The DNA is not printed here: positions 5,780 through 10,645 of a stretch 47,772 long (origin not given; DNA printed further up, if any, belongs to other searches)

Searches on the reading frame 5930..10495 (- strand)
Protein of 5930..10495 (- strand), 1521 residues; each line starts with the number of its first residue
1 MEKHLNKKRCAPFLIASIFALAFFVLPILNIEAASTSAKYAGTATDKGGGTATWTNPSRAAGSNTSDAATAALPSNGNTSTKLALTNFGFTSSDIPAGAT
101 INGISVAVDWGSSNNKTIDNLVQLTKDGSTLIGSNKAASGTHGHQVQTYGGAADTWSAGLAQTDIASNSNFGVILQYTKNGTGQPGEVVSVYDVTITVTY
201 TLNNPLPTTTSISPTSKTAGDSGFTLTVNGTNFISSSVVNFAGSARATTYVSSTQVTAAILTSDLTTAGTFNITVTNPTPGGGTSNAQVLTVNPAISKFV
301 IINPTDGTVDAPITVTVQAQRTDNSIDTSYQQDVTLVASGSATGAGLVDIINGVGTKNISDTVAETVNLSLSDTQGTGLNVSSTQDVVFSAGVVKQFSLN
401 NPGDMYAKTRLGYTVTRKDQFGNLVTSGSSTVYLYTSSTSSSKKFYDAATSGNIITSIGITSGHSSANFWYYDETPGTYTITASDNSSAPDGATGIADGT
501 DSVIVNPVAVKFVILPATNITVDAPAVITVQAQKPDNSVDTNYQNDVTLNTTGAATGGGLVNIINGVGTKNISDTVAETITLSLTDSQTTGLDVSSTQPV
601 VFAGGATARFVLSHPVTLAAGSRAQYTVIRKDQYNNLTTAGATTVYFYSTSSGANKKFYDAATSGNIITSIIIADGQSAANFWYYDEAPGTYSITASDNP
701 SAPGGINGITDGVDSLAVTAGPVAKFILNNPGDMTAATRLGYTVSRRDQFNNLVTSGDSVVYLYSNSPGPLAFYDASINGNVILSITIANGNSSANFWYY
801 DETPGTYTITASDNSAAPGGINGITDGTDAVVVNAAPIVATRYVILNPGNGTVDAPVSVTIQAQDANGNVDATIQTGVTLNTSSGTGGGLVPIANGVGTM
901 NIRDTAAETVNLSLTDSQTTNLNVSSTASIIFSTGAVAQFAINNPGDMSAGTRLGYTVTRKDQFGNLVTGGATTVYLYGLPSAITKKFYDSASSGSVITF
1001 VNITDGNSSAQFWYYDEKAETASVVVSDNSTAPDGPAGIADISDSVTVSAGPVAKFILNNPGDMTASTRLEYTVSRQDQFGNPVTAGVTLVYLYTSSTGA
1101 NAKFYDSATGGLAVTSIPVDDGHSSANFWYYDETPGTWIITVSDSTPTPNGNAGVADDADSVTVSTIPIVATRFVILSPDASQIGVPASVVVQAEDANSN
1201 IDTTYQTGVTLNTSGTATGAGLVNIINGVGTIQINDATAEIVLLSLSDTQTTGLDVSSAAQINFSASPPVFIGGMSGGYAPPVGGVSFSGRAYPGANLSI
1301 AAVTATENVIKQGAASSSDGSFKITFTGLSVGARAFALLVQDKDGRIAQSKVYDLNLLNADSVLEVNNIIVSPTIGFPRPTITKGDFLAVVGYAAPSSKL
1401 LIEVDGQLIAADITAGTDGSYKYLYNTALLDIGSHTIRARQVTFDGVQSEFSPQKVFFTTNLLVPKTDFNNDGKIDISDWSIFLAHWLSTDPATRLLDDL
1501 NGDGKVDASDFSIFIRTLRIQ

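Call 7: search_protein_families(library=pfam, proteins=[window:5930-10495:-], max_evalue=0.001)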
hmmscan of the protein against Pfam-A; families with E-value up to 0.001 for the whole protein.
window:5930-10495:- (1521 aa): 2 families
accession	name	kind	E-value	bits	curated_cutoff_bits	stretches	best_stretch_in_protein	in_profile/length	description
PF00404.24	Dockerin_1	-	4.1e-09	36.9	22.9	1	1467-1518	2-56/57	Dockerin type I domain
PF23623.1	GBD_IRG7_N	-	0.00057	20.5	27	0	778-816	45-83/95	IRG7 N-terminal galactose binding domain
